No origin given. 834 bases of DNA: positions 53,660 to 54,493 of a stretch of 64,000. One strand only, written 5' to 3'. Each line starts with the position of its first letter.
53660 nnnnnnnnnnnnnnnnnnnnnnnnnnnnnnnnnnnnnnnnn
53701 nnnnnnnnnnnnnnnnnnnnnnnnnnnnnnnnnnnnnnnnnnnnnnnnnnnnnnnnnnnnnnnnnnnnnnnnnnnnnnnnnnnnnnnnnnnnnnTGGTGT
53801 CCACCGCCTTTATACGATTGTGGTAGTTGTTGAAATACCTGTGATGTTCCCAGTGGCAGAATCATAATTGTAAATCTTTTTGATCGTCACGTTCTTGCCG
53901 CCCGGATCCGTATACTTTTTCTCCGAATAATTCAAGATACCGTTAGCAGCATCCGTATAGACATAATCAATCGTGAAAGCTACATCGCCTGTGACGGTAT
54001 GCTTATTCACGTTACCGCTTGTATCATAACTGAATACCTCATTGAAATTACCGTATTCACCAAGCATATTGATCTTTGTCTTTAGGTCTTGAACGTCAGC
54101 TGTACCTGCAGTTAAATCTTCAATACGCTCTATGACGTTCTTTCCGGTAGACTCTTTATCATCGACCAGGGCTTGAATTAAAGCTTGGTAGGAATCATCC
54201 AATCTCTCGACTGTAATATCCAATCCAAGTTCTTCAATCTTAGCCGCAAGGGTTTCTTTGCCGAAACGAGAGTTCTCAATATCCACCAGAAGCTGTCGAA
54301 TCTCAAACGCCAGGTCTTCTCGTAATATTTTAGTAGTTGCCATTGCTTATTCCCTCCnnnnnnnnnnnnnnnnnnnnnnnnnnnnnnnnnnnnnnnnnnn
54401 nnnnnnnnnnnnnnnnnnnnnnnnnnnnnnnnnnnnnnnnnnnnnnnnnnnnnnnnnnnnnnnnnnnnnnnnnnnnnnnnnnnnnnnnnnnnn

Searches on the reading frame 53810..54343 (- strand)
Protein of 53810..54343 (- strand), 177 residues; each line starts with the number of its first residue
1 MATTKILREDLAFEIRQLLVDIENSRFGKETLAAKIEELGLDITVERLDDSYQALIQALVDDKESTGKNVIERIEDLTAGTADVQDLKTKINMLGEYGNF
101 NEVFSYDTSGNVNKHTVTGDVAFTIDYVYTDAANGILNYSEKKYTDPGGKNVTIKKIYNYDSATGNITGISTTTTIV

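Call 37: search_protein_families(library=phrogs, proteins=[window:53810-54343:-], max_evalue=0.0001)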
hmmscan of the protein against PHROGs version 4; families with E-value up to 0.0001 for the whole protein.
window:53810-54343:- (177 aa): 1 family
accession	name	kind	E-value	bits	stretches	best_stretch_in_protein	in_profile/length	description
phrog_38581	-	unknown function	4.1e-17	63.6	1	4-175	6-168/258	-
